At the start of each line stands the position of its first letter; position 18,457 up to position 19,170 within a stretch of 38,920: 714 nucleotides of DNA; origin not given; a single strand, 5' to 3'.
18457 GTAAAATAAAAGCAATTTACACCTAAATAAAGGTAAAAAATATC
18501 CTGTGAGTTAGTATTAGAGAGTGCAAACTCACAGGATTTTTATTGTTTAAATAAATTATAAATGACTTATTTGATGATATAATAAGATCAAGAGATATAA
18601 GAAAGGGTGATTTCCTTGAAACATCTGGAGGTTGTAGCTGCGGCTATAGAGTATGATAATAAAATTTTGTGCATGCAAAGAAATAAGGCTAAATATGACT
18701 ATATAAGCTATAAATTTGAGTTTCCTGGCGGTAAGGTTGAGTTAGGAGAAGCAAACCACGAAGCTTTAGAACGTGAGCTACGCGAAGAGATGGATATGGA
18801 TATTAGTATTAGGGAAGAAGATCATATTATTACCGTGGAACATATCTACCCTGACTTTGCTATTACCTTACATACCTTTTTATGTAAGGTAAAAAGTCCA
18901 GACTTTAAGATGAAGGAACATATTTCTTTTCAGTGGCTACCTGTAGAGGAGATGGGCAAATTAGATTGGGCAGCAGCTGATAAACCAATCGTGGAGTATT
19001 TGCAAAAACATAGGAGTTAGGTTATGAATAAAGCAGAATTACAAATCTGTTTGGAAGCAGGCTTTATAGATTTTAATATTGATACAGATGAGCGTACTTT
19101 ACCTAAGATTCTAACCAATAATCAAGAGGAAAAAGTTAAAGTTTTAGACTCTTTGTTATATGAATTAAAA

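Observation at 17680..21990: Second low-GC cassette: HNH_2 nuclease, NUDIX hydrolase and PLD-nuclease/SF2-helicase/DUF3427-like giant protein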

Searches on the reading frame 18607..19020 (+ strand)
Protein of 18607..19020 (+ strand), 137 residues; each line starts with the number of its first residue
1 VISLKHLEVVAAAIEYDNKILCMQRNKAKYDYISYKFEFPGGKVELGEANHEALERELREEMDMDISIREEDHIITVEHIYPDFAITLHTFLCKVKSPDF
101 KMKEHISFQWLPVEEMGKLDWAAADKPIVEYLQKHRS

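Call 3: search_protein_families(library=pfam, proteins=[window:18607-19020:+], max_evalue=0.01)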
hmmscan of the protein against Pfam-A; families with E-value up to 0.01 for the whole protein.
window:18607-19020:+ (137 aa): 3 families
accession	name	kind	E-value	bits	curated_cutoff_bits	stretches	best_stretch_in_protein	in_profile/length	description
PF14815.12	NUDIX_4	-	1.6e-15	57.3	35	1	11-130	2-112/113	NUDIX domain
PF00293.34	NUDIX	-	1.2e-14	55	21.1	1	9-131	4-133/134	NUDIX domain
PF22327.2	Nudt16-like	-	1.6e-06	28.6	27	1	37-105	35-105/161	U8 snoRNA-decapping enzyme-like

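Call 4: search_protein_families(library=padloc, proteins=[window:18607-19020:+], max_evalue=0.01)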
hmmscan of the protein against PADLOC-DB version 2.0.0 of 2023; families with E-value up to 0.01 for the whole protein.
window:18607-19020:+ (137 aa): 1 family
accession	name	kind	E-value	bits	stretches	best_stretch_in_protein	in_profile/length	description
PDLC04899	PDC-S07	-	1.6e-43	145.6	1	5-135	5-131/135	-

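Call 5: search_protein_families(library=ncbifam, proteins=[window:18607-19020:+], max_evalue=0.01)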
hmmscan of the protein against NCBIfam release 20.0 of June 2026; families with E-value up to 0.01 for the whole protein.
window:18607-19020:+ (137 aa): 12 families
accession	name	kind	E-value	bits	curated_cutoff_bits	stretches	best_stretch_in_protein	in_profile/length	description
NF006530.0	PRK08999.1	equivalog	1.4e-23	83.5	245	1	4-133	3-129/315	Nudix family hydrolase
NF007834.0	PRK10546.1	equivalog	1.9e-22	79.5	156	1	5-132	2-125/135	pyrimidine (deoxy)nucleoside triphosphate diphosphatase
TIGR00586.1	mutt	equivalog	6.9e-19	68.1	97.9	1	5-133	3-128/129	8-oxo-dGTP diphosphatase MutT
NF008044.0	PRK10776.1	equivalog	6e-18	65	148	1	5-134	2-128/130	8-oxo-dGTP diphosphatase MutT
TIGR02705.1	nudix_YtkD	equivalog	5.9e-07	29.2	154.4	1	37-62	47-72/156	RNA deprotection pyrophosphohydrolase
NF006961.0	PRK09438.1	equivalog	7.2e-06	25.5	103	1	17-131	19-144/151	dihydroneopterin triphosphate diphosphatase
NF012016.0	PRK15472.1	equivalog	2.9e-05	23.8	95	1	8-70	5-66/141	nucleoside triphosphatase NudI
NF008736.0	PRK11762.1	equivalog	0.00013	21.6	169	1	9-63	50-102/186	ADP compounds hydrolase NudE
NF001938.0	PRK00714.1-5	equivalog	0.00017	21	116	1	12-65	19-75/172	RNA pyrophosphohydrolase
NF001936.0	PRK00714.1-3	equivalog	0.00031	20.6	118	1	32-64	32-64/155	RNA pyrophosphohydrolase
NF001937.0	PRK00714.1-4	equivalog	0.0016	18.1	139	1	36-65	32-61/161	RNA pyrophosphohydrolase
NF052459.1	OxoGTPPhMutT1Mycb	equivalog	0.0025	17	475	1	37-133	31-126/292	8-oxo-(d)GTP phosphatase MutT1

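Call 8: search_solved_structures(query=window:18607-19020:+, max_evalue=0.001, show_alignments=2)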
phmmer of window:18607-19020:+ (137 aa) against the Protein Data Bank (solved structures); distinct sequences matched with E-value up to 0.001: 11.
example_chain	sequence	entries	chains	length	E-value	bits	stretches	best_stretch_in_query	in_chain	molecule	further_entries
3gwy_A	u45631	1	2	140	6.1e-42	146.2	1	3-133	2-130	Putative CTP pyrophosphohydrolase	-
5x1x_A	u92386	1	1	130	5.4e-25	91.3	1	5-131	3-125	Mutator mutT protein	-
3hhj_A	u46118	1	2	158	1.3e-13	54.5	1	8-133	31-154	Mutator mutT protein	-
2rrk_A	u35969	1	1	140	4.8e-13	52.7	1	3-132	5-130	CTP pyrophosphohydrolase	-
3ees_A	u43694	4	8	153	3.9e-12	49.7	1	7-131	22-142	Probable pyrophosphohydrolase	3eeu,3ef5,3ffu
5zrc_A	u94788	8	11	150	5.4e-11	46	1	9-129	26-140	Putative mutator protein MutT2/NUDIX hydrolase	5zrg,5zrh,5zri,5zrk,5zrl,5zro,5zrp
3r03_A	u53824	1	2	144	6.6e-11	45.7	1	9-133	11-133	NUDIX hydrolase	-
1mut_A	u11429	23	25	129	1.5e-10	44.6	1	5-133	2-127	NUCLEOSIDE TRIPHOSPHATE PYROPHOSPHOHYDROLASE | Mutator mutT protein | 7,8-dihydro-8-oxoguanine-triphosphatase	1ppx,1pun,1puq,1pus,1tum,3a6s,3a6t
7syc_A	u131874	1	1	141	2.1e-08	37.6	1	7-131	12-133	7,8-dihydro-8-oxoguanine-triphosphatase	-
4v14_A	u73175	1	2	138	1e-06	32.2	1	30-131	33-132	MUTATOR MUTT PROTEIN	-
3id9_A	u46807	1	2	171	8.5e-05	26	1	11-81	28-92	MutT/NUDIX family protein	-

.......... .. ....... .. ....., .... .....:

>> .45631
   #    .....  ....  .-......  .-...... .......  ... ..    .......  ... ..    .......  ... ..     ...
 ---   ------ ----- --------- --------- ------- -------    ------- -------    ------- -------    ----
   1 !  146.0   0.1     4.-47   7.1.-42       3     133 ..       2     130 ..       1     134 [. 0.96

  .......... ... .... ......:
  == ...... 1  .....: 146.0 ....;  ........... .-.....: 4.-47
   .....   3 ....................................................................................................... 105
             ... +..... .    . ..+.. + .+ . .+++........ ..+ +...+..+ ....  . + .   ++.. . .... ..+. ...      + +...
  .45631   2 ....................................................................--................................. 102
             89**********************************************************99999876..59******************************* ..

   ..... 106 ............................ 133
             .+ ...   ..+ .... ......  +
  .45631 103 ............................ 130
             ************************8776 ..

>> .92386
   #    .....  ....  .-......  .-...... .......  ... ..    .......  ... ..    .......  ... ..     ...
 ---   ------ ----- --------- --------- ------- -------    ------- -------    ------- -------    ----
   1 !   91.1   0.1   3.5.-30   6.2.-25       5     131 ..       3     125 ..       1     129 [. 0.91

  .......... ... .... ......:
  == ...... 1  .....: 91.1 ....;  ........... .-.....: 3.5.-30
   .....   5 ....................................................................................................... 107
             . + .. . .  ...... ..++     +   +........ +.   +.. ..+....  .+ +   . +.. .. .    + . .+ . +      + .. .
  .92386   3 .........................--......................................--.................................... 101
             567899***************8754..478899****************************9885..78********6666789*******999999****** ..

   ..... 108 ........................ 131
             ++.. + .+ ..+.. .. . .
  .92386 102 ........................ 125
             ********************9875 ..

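Call 24: find_homologous_proteins(query=window:18607-19020:+, max_evalue=0.00001)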
Query window:18607-19020:+ (137 aa): 1284 proteins with E <= 0.00001 among 1310 candidates; the best 120 are listed.
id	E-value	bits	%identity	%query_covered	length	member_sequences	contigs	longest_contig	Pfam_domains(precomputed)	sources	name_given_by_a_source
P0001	7.7e-87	306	100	100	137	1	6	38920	PF22327.3,PF00293.35,PF14815.13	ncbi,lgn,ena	-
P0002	5.3e-74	265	88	98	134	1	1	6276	PF22327.3,PF00293.35,PF14815.13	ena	-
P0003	7.3e-68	245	83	97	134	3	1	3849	PF22327.3,PF00293.35,PF14815.13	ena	-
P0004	1.0e-65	238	78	96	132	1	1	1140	PF22327.3,PF00293.35,PF14815.13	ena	-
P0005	1.2e-64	234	75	98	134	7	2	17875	PF22327.3,PF00293.35,PF14815.13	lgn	-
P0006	1.4e-64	234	76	96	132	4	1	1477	PF22327.3,PF00293.35,PF14815.13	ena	-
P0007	1.5e-64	234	74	96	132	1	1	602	PF22327.3,PF00293.35,PF14815.13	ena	-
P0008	5.5e-64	232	75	96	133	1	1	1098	PF22327.3,PF00293.35,PF14815.13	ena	-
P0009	3.2e-63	230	76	96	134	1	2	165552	PF22327.3,PF00293.35,PF14815.13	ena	-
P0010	3.2e-63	230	74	95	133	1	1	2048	PF22327.3,PF00293.35,PF14815.13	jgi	jgi:8-oxo-dGTP diphosphatase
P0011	4.7e-63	229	74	96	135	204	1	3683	PF22327.3,PF00293.35,PF14815.13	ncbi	-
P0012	9.9e-63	228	73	96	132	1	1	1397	PF22327.3,PF00293.35,PF14815.13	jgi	-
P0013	1.2e-62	228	75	95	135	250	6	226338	PF22327.3,PF00293.35,PF14815.13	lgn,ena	-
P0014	1.2e-62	228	75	95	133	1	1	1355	PF22327.3,PF00293.35,PF14815.13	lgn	-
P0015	2.4e-62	227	73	98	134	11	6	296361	PF22327.3,PF00293.35,PF14815.13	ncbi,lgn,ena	-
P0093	1.2e-57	212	68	96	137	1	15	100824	PF00293.35,PF14815.13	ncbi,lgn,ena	-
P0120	7.3e-57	209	67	94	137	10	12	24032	PF22327.3,PF00293.35,PF14815.13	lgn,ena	-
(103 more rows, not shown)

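Call 60: search_dna_similar(query=window:18607-19020:+, collection=plasmids, mode=protein, max_evalue=1e-15, max_rows=25)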
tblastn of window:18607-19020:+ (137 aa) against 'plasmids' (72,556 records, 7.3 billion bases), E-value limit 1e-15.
Records with a match: 5; places in all: 6; records where one place covers at least 80% of the query: 5.
Best place of each record, by identity: <60% 5.
By first word of the organism name: Hymenobacter 1; Chondrinema 1; Selenomonas 1; Staphylococcus 1; Bacillus 1.
By predicted mobility (MOB-suite, as given by PLSDB): non-mobilizable 4; mobilizable 1.
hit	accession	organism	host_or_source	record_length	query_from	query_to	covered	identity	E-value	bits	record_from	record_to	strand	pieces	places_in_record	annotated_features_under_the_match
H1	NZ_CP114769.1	Hymenobacter canadensis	whole organism,lake water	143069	2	132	96%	51.9%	6e-40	148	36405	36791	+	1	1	(deoxy)nucleoside triphosphate pyrophosphohydrolase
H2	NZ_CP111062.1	Chondrinema litorale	Seaweed,red alga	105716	3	134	96%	49.2%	8e-34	130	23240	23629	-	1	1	(deoxy)nucleoside triphosphate pyrophosphohydrolase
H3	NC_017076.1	Selenomonas ruminantium subsp. lactilytica TAM6421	-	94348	4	135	96%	43.2%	5e-22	97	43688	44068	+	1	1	(deoxy)nucleoside triphosphate pyrophosphohydrolase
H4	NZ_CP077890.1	Staphylococcus aureus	Homo sapiens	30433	5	129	91%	45.2%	2e-21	96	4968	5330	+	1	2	(deoxy)nucleoside triphosphate pyrophosphohydrolase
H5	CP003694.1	Bacillus thuringiensis MC28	-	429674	5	132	93%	38.2%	3e-16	81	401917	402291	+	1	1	MutT/nudix family protein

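Call 61: search_dna_similar(query=window:18607-19020:+, collection=phages, mode=protein, max_evalue=1e-10, max_rows=15)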
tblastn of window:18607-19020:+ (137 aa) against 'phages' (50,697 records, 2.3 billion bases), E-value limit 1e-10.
Records with a match: 7; places in all: 7; records where one place covers at least 80% of the query: 7.
Best place of each record, by identity: <60% 7.
By first word of the organism name: Bacteriophage 5; Staphylococcus 2.
By host as written in the record: - 5; Staphylococcus aureus 2.
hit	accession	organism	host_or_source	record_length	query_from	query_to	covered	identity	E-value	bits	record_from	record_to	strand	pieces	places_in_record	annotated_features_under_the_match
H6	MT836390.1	Bacteriophage sp.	human fecal samples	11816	3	130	93%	50.8%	2e-35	134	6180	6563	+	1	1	record has no annotation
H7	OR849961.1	Staphylococcus phage SA 1298 Kay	Staphylococcus aureus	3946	5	129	91%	45.2%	4e-22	96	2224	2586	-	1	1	record has no annotation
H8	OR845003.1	Staphylococcus phage SA 1306 Kay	Staphylococcus aureus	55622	5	129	91%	45.2%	4e-22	96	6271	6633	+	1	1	record has no annotation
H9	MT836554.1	Bacteriophage sp.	human fecal samples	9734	4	134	96%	38.2%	7e-21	92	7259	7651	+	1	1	record has no annotation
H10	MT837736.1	Bacteriophage sp.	human fecal samples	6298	4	133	95%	38.5%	8e-20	89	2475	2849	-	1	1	record has no annotation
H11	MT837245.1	Bacteriophage sp.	human fecal samples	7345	3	129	93%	36.6%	1e-18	86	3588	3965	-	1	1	record has no annotation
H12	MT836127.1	Bacteriophage sp.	human fecal samples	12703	4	134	96%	34.8%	3e-17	82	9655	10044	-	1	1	record has no annotation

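Call 62: get_annotated_region(hit=H4, flank=5000)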
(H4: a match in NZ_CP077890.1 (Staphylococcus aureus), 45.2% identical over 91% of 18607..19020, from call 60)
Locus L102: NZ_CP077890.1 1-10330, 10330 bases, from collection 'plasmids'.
description: Staphylococcus aureus strain 333 plasmid unnamed2
organism: Staphylococcus aureus (NCBI taxid 1280)
taxonomy: Bacteria; Bacillota; Bacilli; Bacillales; Staphylococcaceae; Staphylococcus; Staphylococcus aureus
host: -; source: Homo sapiens; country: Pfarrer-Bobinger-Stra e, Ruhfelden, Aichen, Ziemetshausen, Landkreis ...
typing (MOB-suite, as given by PLSDB): non-mobilizable
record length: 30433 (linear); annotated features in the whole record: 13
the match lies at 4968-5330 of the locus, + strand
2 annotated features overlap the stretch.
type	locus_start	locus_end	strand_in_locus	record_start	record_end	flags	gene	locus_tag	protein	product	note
CDS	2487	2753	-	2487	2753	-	scrA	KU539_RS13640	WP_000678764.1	SaeRS system activator ScrA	-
CDS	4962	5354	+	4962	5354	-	-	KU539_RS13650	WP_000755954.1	(deoxy)nucleoside triphosphate pyrophosphohydrolase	-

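Call 63: get_annotated_region(hit=H1, flank=5000)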
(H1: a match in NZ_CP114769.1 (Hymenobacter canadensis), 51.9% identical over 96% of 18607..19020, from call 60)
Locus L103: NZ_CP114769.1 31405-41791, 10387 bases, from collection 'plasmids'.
description: Hymenobacter canadensis strain PAMC 29467 plasmid unnamed2, complete sequence
organism: Hymenobacter canadensis (NCBI taxid 2999067)
taxonomy: Bacteria; Bacteroidota; Cytophagia; Cytophagales; Hymenobacteraceae; Hymenobacter; Hymenobacter canadensis
host: -; source: whole organism,lake water; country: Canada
typing (MOB-suite, as given by PLSDB): mobilizable; relaxase MOBB
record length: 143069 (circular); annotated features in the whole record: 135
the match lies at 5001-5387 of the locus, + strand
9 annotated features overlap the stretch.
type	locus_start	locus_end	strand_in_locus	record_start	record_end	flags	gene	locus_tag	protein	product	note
CDS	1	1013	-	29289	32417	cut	-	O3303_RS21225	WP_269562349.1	BPTD_3080 family restriction endonuclease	-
CDS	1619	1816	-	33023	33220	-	-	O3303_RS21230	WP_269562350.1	hypothetical protein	-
CDS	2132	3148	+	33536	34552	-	-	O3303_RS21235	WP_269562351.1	HNH endonuclease domain-containing protein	-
CDS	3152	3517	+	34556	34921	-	-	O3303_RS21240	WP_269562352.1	HIT family protein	-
CDS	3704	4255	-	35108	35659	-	-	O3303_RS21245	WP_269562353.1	IS630 family transposase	-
CDS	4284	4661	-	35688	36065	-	-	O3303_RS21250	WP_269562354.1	hypothetical protein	-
CDS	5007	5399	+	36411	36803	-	-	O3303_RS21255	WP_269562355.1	(deoxy)nucleoside triphosphate pyrophosphohydrolase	-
CDS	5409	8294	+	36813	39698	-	-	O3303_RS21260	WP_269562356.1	DEAD/DEAH box helicase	-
CDS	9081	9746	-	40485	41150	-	-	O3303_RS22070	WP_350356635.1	LuxR C-terminal-related transcriptional regulator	GO:0006355 - regulation of DNA-templated transcription [Evidence IEA]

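Call 64: get_annotated_region(hit=H3, flank=5000)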
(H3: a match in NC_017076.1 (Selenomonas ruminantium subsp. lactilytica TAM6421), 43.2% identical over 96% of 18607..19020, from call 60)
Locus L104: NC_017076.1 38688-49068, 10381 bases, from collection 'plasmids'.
description: Selenomonas ruminantium subsp. lactilytica TAM6421 plasmid pSRC2, complete sequence
organism: Selenomonas ruminantium subsp. lactilytica TAM6421 (NCBI taxid 927704)
taxonomy: Bacteria; Bacillota; Negativicutes; Selenomonadales; Selenomonadaceae; Selenomonas; Selenomonas ruminantium; Selenomonas ruminantium subsp. lactilytica TAM6421
host: -; source: -; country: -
typing (MOB-suite, as given by PLSDB): non-mobilizable
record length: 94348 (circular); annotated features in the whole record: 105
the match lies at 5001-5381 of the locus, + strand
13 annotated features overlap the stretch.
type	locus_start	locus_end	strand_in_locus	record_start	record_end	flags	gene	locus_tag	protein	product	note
CDS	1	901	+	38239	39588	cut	-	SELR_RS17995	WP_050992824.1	endonuclease/exonuclease/phosphatase family protein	-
CDS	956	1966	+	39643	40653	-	-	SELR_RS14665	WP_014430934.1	macro domain-containing protein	-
CDS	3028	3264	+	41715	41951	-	-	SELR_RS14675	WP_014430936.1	hypothetical protein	-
CDS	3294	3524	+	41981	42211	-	-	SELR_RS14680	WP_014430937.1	hypothetical protein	-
CDS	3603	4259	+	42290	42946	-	-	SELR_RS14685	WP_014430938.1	vWA domain-containing protein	-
CDS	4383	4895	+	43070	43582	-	-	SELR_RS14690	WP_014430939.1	AAA family ATPase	-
CDS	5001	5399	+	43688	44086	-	-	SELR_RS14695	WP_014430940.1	(deoxy)nucleoside triphosphate pyrophosphohydrolase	-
CDS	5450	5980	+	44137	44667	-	-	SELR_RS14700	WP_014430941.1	hypothetical protein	-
CDS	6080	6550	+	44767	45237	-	-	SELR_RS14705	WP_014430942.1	nucleoside 2-deoxyribosyltransferase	-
CDS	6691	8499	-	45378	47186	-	-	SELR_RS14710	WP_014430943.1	DUF262 domain-containing protein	-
CDS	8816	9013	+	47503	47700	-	-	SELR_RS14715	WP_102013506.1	hypothetical protein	-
CDS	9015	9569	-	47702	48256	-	-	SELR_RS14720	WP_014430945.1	hypothetical protein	-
CDS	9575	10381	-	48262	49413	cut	-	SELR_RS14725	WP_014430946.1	glycerate kinase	-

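Call 82: search_protein_families(library=padloc, proteins=[L104:5450-5980:+, L104:6691-8499:-], max_evalue=0.001)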
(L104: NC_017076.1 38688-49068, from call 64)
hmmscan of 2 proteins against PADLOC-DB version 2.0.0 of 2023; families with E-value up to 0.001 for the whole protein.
L104:5450-5980:+ (176 aa): 0 families

L104:6691-8499:- (602 aa): 15 families
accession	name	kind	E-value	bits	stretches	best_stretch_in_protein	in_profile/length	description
PDLC04151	HEC-05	-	3.4e-27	93.4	3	8-59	25-76/600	-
PDLC04709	PDC-M55C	-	6.5e-18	62.7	1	11-214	17-232/554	-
PDLC04153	HEC-05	-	3.6e-12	43.3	1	18-60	16-58/621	-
PDLC04150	HEC-05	-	6.8e-12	43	1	12-59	11-58/583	-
PDLC04157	HEC-06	-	1.3e-07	28.6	1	1-92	1-90/558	-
PDLC03877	NsnA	-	5.6e-07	27.1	1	5-89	47-123/385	-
PDLC02695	Orf5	-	4.1e-06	23.4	0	19-92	16-96/601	Orf5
PDLC04152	HEC-05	-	9e-06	22.5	0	76-222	110-264/566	-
PDLC02693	Orf5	-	2.6e-05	21.5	1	24-97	10-87/543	Orf5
PDLC02792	SspE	-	2.6e-05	20.7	0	19-50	20-51/771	SspE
PDLC04154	HEC-06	-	3.4e-05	20.7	1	1-90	1-88/569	-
PDLC04155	HEC-06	-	0.00016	18.3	1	17-91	15-90/562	-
PDLC02700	Orf5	-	0.00019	18.3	1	22-91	11-83/555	Orf5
PDLC02686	Orf5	-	0.00023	17.8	1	23-104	21-107/566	Orf5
PDLC04027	PD-T4-2_A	-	0.00026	18.2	0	17-91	46-112/363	-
